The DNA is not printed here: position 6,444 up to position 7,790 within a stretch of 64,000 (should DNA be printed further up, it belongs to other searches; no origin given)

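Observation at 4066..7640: Unusually short sigma-54-like factor translationally coupled to its own PAS kinase and sigma-54 activator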

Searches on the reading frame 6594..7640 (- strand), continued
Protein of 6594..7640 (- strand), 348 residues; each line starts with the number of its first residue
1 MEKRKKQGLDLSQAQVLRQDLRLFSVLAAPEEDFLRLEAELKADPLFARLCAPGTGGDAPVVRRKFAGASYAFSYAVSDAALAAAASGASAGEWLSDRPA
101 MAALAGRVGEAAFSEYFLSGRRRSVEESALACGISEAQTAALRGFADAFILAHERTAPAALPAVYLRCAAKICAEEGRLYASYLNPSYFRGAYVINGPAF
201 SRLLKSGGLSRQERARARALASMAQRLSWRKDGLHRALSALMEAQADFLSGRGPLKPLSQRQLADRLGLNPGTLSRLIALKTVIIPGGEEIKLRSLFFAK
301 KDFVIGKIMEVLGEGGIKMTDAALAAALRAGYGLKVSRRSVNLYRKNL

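Call 29: search_protein_families(library=pfam, alignment_id=A3, max_evalue=0.01)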
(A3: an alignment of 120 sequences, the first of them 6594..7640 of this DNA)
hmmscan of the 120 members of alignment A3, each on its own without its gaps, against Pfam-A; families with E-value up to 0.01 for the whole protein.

A. member 1, window:6594-7640:- (348 aa): 5 families
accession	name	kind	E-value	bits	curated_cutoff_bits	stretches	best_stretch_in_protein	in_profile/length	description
PF04552.19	Sigma54_DBD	-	1.4e-13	51.3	22.8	1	218-348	9-150/160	Sigma-54, DNA binding domain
PF12802.13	MarR_2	-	0.00077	20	27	1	248-279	13-42/61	MarR family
PF01381.28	HTH_3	-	0.00092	19.6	23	0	258-279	10-31/55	Helix-turn-helix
PF13412.12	HTH_24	-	0.0016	18.4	21.9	1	258-278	18-38/48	Winged helix-turn-helix DNA-binding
PF13545.12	HTH_Crp_2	-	0.0056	17.1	27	0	252-278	16-43/70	Crp-like helix-turn-helix domain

B. families by the number of members that match (of 120 scanned): 39 families (the first 25 are shown)
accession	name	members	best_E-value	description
PF04552.19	Sigma54_DBD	120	3.7e-31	Sigma-54, DNA binding domain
PF01381.28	HTH_3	23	5.2e-06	Helix-turn-helix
PF13412.12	HTH_24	22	2.3e-05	Winged helix-turn-helix DNA-binding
PF13545.12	HTH_Crp_2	16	4.7e-06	Crp-like helix-turn-helix domain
PF04545.22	Sigma70_r4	15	1.1e-05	Sigma-70, region 4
PF12802.13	MarR_2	15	0.00018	MarR family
PF09339.16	HTH_IclR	13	5.8e-05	IclR helix-turn-helix domain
PF13384.12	HTH_23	11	3.4e-06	Homeodomain-like domain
PF13560.12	HTH_31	9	2.9e-06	Helix-turn-helix domain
PF13936.12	HTH_38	9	1.5e-05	Helix-turn-helix domain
PF01047.28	MarR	8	0.00043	MarR family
PF08281.18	Sigma70_r4_2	6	5.3e-05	Sigma-70, region 4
PF13542.12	HTH_Tnp_ISL3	5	0.00011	Helix-turn-helix domain of transposase family ISL3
PF13404.12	HTH_AsnC-type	5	0.00069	AsnC-type helix-turn-helix domain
PF13518.12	HTH_28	4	0.00045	Helix-turn-helix domain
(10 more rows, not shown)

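Call 33: list_cluster_members(proteins=[P0070, P0074, P0077, P0085, P0090, P0105, P0119, P0138, P0181, P0192])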
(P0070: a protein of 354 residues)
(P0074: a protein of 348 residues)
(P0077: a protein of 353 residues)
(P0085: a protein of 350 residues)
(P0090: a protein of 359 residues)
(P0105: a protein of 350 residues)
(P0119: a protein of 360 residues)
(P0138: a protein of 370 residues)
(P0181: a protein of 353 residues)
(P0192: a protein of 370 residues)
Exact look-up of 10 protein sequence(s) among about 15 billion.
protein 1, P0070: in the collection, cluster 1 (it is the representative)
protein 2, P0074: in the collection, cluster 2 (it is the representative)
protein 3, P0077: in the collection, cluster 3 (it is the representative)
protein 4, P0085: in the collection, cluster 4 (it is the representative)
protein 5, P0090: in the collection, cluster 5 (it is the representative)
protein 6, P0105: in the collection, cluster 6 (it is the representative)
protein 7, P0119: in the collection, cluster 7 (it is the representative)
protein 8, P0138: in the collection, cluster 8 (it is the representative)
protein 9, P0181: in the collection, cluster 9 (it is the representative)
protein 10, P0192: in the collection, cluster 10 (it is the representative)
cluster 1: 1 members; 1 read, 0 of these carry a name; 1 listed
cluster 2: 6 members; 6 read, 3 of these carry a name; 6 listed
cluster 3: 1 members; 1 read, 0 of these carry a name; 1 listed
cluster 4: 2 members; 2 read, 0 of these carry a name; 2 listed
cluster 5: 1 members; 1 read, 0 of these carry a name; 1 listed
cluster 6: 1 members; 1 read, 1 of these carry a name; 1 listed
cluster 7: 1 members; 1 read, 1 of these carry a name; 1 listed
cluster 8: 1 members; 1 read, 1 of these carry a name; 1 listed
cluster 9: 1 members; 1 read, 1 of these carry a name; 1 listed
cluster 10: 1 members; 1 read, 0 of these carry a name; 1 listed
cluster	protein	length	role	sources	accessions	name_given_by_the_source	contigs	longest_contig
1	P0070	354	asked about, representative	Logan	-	-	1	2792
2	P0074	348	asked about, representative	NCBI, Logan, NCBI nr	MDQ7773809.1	MAG: hypothetical protein RDU13_09825 [Elusimicrobiales bacterium] | hypothetical protein [Elusimicrobiales bacterium]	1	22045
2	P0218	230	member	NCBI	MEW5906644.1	MAG: hypothetical protein AB1734_07700, partial [Elusimicrobiota bacterium]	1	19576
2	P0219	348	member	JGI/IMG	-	hypothetical protein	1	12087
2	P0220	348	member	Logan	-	-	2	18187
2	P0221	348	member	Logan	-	-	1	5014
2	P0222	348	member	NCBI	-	-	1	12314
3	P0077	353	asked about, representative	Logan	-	-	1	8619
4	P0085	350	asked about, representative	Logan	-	-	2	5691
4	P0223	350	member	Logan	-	-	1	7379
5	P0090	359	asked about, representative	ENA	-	-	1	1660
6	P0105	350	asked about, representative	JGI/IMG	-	hypothetical protein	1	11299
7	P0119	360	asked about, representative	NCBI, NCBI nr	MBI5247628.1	MAG: hypothetical protein HY923_10635 [Elusimicrobia bacterium] | hypothetical protein [Elusimicrobiota bacterium]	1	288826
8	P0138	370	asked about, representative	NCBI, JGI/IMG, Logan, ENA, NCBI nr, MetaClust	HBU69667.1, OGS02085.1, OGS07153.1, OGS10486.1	MAG TPA: hypothetical protein DEE98_04715 [Elusimicrobia bacterium] | MAG: hypothetical protein A2278_04400 [Elusimicrobia bacterium RIFOXYA12_FULL_49_49] | \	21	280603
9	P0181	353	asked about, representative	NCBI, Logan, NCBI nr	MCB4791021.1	MAG: hypothetical protein LHV68_03955 [Elusimicrobia bacterium] | hypothetical protein [Candidatus Liberimonas magnetica]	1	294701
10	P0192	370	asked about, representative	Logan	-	-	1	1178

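Call 35: search_protein_families(library=pfam, proteins=[P0179, P0193, P0143, P0172, P0197, P0072], max_evalue=0.001)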
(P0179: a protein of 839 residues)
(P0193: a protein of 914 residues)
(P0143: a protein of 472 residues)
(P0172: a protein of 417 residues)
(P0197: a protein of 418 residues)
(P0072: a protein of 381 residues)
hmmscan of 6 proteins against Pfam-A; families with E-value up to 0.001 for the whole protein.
P0179 (839 aa): 1 family
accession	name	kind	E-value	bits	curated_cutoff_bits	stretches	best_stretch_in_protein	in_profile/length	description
PF04552.19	Sigma54_DBD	-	2.9e-14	53.6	22.8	1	209-340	16-157/160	Sigma-54, DNA binding domain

P0193 (914 aa): 1 family
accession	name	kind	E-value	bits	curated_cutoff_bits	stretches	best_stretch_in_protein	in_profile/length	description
PF04552.19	Sigma54_DBD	-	3.5e-10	40.3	22.8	1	213-342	16-155/160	Sigma-54, DNA binding domain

P0143 (472 aa): 1 family
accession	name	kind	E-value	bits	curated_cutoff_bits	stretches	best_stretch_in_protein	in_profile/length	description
PF04552.19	Sigma54_DBD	-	2e-23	83.3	22.8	1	324-472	5-159/160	Sigma-54, DNA binding domain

P0172 (417 aa): 1 family
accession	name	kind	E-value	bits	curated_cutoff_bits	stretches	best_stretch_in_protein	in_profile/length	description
PF04552.19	Sigma54_DBD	-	2.1e-21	76.8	22.8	1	225-376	8-158/160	Sigma-54, DNA binding domain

P0197 (418 aa): 3 families
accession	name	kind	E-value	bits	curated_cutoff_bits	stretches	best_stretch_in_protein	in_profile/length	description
PF04552.19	Sigma54_DBD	-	1.6e-14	54.4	22.8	1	283-408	15-148/160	Sigma-54, DNA binding domain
PF09339.16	HTH_IclR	-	4.4e-05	23.6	22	0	318-338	18-38/52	IclR helix-turn-helix domain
PF04545.22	Sigma70_r4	-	0.00047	20.1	24.1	0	163-192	15-42/50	Sigma-70, region 4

P0072 (381 aa): 2 families
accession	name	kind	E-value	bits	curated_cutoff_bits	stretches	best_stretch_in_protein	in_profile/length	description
PF04552.19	Sigma54_DBD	-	7.5e-23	81.5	22.8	1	244-378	5-150/160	Sigma-54, DNA binding domain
PF13412.12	HTH_24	-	2.4e-05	24.2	21.9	0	289-309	18-38/48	Winged helix-turn-helix DNA-binding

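Call 42: find_encoding_contigs(protein=P0138, flank=10000, max_places=1)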
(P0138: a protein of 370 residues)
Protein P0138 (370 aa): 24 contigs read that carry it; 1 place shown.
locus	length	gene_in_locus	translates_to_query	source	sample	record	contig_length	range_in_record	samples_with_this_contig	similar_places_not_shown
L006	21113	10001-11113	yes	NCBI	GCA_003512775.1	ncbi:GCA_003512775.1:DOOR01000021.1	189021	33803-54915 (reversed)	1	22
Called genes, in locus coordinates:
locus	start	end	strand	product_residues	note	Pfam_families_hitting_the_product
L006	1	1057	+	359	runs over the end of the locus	PF00291:PALP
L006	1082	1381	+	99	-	PF11950:DUF3467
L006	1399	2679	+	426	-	PF00994:MoCF_biosynth, PF18146:CinA_KH, PF02464:CinA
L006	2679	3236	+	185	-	PF02834:LigT_PEase, PF13563:2_5_RNA_ligase2, PF02834:LigT_PEase (weak)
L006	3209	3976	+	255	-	PF01522:Polysacc_deac_1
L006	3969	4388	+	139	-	PF03652:RuvX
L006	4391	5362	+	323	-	PF02618:YceG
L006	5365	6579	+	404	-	PF00266:Aminotran_5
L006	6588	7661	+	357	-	PF03054:tRNA_Me_trans, PF20259:tRNA_Me_trans_M, PF20258:tRNA_Me_trans_C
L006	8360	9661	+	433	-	PF03952:Enolase_N, PF00113:Enolase_C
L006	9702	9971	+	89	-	PF04977:DivIC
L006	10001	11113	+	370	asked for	PF04552:Sigma54_DBD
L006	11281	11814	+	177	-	PF00072:Response_reg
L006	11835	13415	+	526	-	PF00072:Response_reg, PF13185:GAF_2 (weak), PF01590:GAF (weak), PF00512:HisKA, PF02518:HATPase_c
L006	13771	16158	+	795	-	PF03030:H_PPase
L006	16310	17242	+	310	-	PF12974:Phosphonate-bd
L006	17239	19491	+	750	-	PF00672:HAMP (faint), PF00989:PAS, PF13426:PAS_9, PF00512:HisKA, PF02518:HATPase_c, PF00072:Response_reg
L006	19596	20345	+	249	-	PF00300:His_Phos_1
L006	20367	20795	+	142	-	PF07238:PilZ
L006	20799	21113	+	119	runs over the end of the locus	PF00190:Cupin_1 (weak), PF01050:MannoseP_isomer (weak), PF07883:Cupin_2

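Call 43: find_encoding_contigs(protein=P0181, flank=10000, max_places=1)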
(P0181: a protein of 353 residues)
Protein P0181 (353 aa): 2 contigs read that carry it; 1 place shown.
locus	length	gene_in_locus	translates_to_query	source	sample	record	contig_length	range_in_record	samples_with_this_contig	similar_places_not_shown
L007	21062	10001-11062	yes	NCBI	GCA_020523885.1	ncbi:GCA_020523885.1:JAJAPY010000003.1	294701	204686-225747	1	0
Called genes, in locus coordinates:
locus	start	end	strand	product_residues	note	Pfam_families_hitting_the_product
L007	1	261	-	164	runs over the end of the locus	PF00383:dCMP_cyt_deam_1, PF14437:MafB19-deam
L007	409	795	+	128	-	PF01050:MannoseP_isomer (faint)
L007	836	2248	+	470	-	PF02878:PGM_PMM_I, PF02879:PGM_PMM_II, PF02880:PGM_PMM_III, PF00408:PGM_PMM_IV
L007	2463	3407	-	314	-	PF04773:FecR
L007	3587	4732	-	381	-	PF16548:FlgT_N (weak)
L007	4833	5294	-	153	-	-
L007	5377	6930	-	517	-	PF07610:DUF1573, PF22544:HYDIN_VesB_CFA65-like_Ig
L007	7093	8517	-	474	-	PF00578:AhpC-TSA, PF08534:Redoxin, PF13905:Thioredoxin_8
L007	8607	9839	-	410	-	PF00512:HisKA, PF02518:HATPase_c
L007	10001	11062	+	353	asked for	PF04552:Sigma54_DBD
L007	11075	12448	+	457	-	PF00072:Response_reg, PF00158:Sigma54_activat, PF14532:Sigma54_activ_2, PF07724:AAA_2 (weak), PF07728:AAA_5 (faint), PF25601:AAA_lid_14, PF02954:HTH_8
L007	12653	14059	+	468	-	PF02310:B12-binding, PF04055:Radical_SAM, PF13282:DUF4070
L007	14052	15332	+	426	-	PF00109:ketoacyl-synt, PF02801:Ketoacyl-synt_C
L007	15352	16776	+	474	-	PF02310:B12-binding, PF04055:Radical_SAM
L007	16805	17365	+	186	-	PF06966:DUF1295 (weak), PF04191:PEMT, PF04140:ICMT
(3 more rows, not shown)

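Call 44: find_encoding_contigs(protein=P0119, flank=10000, max_places=1)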
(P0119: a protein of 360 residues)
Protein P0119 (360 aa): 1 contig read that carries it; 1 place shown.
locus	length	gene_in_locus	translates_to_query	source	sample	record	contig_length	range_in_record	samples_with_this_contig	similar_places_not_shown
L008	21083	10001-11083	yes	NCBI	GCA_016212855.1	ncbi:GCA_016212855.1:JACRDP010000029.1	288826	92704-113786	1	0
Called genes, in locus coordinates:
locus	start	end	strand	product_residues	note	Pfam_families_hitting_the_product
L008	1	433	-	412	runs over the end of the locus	PF03453:MoeA_N, PF00994:MoCF_biosynth, PF03454:MoeA_C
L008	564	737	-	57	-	PF02416:TatA_B_E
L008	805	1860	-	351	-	PF00512:HisKA, PF02518:HATPase_c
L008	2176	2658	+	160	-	PF02082:Rrf2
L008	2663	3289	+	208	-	PF00510:COX3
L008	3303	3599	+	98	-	PF03626:COX4_pro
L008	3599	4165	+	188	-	PF02630:SCO1-SenC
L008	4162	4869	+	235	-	PF00116:COX2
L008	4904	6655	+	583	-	PF00115:COX1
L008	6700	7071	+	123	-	PF00571:CBS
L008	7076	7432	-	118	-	PF00072:Response_reg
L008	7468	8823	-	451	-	PF00072:Response_reg, PF00158:Sigma54_activat, PF14532:Sigma54_activ_2, PF07728:AAA_5 (weak), PF25601:AAA_lid_14, PF02954:HTH_8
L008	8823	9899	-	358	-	PF00989:PAS, PF08448:PAS_4, PF13426:PAS_9, PF00512:HisKA, PF02518:HATPase_c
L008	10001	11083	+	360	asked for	PF04545:Sigma70_r4 (faint), PF04552:Sigma54_DBD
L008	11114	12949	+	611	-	PF02550:AcetylCoA_hydro, PF13336:AcetylCoA_hyd_C, PF13302:Acetyltransf_3 (weak), PF00583:Acetyltransf_1 (weak)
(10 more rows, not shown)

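Call 58: find_related_loci(query=A1, collection=genome_contigs, flank=6000)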
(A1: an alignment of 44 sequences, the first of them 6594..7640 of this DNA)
Query A1 (348 aa) in genome_contigs; peptide patterns used: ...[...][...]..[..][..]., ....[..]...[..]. (x = any residue, [..] = any of these).
106 stretches matched a pattern; 32 encode a relative of the query (tblastn E <= 1e-3); 32 distinct loci.
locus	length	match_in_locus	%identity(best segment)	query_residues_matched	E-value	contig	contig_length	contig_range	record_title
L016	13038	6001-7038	61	1-345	6e-132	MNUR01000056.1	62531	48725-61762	MAG: Elusimicrobia bacterium CG1_02_56_21 cg1_0.2_scaffold_532_c, whole genome shotgun sequence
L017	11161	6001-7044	63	1-348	2e-131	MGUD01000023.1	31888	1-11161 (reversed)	MAG: Elusimicrobia bacterium GWC2_61_19 gwc2_scaffold_5236, whole genome shotgun sequence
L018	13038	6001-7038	61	1-345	1e-130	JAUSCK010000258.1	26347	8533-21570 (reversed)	MAG: Elusimicrobiota bacterium isolate E14_concoct.bin.112_sub E14_k141_1107144, whole genome shotgun sequence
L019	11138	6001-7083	58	1-347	1e-128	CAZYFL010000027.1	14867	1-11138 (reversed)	MAG TPA_asm: uncultured Elusimicrobiaceae bacterium isolate binchicken_co248_98 genome assembly, contig: NODE_4757_lengt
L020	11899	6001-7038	61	1-345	3e-128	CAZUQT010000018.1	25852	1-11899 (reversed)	MAG TPA_asm: uncultured Elusimicrobiaceae bacterium isolate SRP302447_co3_112 genome assembly, contig: NODE_5142_length_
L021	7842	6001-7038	60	1-345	2e-127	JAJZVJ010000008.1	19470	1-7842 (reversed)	MAG: bacterium isolate SKS5.bin41 NODE_4918_length_19470_cov_1.258233, whole genome shotgun sequence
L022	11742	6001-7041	60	1-347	6e-127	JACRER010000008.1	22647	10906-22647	MAG: Elusimicrobia bacterium isolate NC_groundwater_1704_Pr3_B-0.1um_62_14 SR-2_scaffold_141_572344, whole genome shotgu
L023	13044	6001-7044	60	1-347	2e-126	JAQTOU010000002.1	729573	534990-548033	MAG: Elusimicrobiales bacterium isolate STB_10 NODE_15_length_729573_cov_7.795554_Sandtown_B, whole genome shotgun seque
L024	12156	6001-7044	62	1-347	2e-126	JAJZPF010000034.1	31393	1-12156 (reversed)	MAG: bacterium isolate SKS1.bin115 NODE_2497_length_31393_cov_6.878878, whole genome shotgun sequence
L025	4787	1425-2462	60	1-345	2e-126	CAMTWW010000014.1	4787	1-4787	MAG: uncultured Elusimicrobia bacterium isolate G04_MAG_00049 genome assembly, contig: G04_MAG_00049_000000000133, whole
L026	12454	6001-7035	60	1-345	2e-125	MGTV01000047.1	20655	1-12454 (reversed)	MAG: Elusimicrobia bacterium GWA2_62_23 gwa2_scaffold_8146, whole genome shotgun sequence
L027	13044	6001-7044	60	1-347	2e-125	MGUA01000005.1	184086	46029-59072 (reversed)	MAG: Elusimicrobia bacterium GWB2_63_22 gwb2_scaffold_134, whole genome shotgun sequence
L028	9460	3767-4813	60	1-348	2e-124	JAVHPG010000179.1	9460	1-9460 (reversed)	MAG: Elusimicrobiales bacterium isolate WB_59_14 NODE_3481_length_9460_cov_8.295906, whole genome shotgun sequence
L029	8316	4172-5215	60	1-347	2e-123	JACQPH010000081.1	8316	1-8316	MAG: Elusimicrobia bacterium isolate NC_groundwater_1302_Ag_S-0.2um_62_53 S_p2_S4_coassembly_k141_2164296, whole genome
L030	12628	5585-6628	60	1-347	4e-123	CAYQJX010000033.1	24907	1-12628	MAG TPA_asm: uncultured Elusimicrobiaceae bacterium isolate binchicken_co266_98 genome assembly, contig: NODE_3288_lengt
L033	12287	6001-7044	59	1-348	1e-118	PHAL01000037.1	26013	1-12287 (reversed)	MAG: Elusimicrobia bacterium HGW-Elusimicrobia-3 08E140C01_scaffold_1322, whole genome shotgun sequence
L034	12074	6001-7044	57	1-348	4e-118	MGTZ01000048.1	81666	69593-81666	MAG: Elusimicrobia bacterium GWB2_63_16 gwb2_scaffold_573, whole genome shotgun sequence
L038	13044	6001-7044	59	1-348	9e-114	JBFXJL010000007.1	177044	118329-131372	MAG: Elusimicrobiales bacterium isolate CA_2019_TPIn_50 NODE_300_length_177044_cov_37.108164_TPIn, whole genome shotgun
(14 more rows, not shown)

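Call 66: find_encoding_contigs(protein=P0001, flank=10000, max_places=3)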
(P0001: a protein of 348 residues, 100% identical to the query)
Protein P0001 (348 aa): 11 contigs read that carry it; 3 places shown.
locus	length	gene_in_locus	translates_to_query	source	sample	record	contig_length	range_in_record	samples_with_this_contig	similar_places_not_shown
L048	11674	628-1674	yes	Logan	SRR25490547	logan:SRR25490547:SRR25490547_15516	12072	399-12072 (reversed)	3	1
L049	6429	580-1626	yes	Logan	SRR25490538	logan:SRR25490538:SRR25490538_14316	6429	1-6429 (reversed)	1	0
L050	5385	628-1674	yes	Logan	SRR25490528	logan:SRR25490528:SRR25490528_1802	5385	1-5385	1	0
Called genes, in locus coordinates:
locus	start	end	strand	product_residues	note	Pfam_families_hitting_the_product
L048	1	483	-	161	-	?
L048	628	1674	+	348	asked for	PF04552:Sigma54_DBD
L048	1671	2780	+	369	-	PF00989:PAS (weak), PF08448:PAS_4 (weak), PF00512:HisKA, PF02518:HATPase_c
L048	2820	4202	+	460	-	PF00072:Response_reg, PF00158:Sigma54_activat, PF14532:Sigma54_activ_2, PF01078:Mg_chelatase (faint), PF07728:AAA_5 (weak), PF25601:AAA_lid_14, PF02954:HTH_8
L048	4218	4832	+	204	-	-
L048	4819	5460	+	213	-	PF00702:Hydrolase, PF13419:HAD_2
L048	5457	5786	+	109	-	-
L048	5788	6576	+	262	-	PF00483:NTP_transferase, PF12804:NTP_transf_3 (weak)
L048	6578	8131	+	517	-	PF02310:B12-binding, PF04055:Radical_SAM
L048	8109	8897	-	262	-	PF00535:Glycos_transf_2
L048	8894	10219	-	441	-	-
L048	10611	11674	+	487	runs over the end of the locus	?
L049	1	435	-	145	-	?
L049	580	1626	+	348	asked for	PF04552:Sigma54_DBD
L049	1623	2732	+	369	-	PF00989:PAS (weak), PF08448:PAS_4 (weak), PF00512:HisKA, PF02518:HATPase_c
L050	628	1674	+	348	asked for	PF04552:Sigma54_DBD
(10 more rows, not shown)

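Call 75: search_protein_families(library=pfam, proteins=[L001:11885-13930:+, L038:9854-11569:+, L034:9853-11028:+], max_evalue=0.01)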
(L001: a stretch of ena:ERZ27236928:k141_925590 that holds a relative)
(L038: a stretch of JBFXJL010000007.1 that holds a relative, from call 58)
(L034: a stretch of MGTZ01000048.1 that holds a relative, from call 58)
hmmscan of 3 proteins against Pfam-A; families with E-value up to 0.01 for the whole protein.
L001:11885-13930:+ (682 aa): 1 family
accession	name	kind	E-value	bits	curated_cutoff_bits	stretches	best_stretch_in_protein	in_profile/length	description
PF06598.16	Chlorovi_GP_rpt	-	7.9e-10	39.1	27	1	529-557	2-29/34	Chlorovirus glycoprotein repeat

L038:9854-11569:+ (572 aa): 0 families

L034:9853-11028:+ (392 aa): 0 families
